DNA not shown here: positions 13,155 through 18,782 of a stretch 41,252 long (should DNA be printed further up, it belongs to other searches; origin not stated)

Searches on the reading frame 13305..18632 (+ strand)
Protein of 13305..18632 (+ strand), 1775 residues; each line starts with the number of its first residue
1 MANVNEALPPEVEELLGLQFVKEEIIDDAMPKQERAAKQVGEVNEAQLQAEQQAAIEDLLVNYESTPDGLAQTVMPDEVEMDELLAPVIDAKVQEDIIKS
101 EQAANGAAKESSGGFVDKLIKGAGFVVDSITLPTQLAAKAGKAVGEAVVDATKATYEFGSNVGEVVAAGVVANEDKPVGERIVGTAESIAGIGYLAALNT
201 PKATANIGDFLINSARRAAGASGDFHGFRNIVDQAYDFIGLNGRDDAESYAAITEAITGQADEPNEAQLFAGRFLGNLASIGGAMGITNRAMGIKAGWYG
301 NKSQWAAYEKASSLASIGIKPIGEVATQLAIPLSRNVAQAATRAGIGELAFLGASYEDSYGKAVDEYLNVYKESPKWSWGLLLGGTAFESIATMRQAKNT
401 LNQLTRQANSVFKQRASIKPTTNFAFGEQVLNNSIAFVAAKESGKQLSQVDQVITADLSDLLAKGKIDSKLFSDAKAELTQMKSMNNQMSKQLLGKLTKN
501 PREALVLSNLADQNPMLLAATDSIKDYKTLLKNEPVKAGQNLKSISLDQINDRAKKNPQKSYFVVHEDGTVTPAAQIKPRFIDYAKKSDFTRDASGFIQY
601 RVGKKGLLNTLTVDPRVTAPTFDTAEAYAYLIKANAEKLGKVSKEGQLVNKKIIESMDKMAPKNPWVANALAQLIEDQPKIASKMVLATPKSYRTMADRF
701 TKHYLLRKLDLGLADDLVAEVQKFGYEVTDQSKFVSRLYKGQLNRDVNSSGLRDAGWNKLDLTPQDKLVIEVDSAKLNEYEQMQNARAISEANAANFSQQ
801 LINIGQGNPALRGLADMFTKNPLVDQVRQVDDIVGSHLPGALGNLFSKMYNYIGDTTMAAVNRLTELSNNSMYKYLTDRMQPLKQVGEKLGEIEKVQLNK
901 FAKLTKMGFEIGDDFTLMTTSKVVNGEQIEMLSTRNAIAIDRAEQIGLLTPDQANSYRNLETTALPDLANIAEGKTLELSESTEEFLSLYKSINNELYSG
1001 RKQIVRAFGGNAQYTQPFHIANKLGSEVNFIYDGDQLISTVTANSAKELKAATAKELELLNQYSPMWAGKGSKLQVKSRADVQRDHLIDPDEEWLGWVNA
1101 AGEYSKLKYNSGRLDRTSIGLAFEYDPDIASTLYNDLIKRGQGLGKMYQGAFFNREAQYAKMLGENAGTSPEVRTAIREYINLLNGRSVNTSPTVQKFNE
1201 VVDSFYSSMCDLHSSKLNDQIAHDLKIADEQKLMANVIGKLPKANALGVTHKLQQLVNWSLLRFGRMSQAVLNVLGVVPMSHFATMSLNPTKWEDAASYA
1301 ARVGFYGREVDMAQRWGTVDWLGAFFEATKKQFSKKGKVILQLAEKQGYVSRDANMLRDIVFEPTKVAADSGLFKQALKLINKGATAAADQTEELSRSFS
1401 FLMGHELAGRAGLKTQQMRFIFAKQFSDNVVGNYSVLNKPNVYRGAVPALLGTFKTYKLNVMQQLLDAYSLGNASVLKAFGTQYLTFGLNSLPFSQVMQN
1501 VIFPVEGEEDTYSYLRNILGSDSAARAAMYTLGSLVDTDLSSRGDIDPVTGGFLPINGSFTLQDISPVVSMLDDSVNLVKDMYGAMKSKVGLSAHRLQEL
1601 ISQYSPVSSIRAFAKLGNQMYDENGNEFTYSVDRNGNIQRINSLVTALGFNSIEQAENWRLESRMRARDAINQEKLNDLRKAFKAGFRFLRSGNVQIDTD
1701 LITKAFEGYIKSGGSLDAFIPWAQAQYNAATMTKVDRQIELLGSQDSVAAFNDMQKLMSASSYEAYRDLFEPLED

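Call 49: search_protein_families(library=pfam, proteins=[window:13305-18632:+], max_evalue=0.01)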
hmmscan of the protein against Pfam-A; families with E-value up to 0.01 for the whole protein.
window:13305-18632:+ (1775 aa): 0 families

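Call 64: search_solved_structures(query=window:13305-18629:+, max_evalue=1)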
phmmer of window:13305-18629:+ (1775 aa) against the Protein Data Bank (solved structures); distinct sequences matched with E-value up to 1: 3.
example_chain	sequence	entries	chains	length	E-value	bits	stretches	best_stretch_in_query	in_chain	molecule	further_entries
2x32_A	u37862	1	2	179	0.29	11.6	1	102-158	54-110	CELLULOSE-BINDING PROTEIN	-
2x34_A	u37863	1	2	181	0.3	11.6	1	102-158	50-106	CELLULOSE-BINDING PROTEIN, X158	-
3tcr_A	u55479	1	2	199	0.5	10.9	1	97-200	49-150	Molybdopterin biosynthesis protein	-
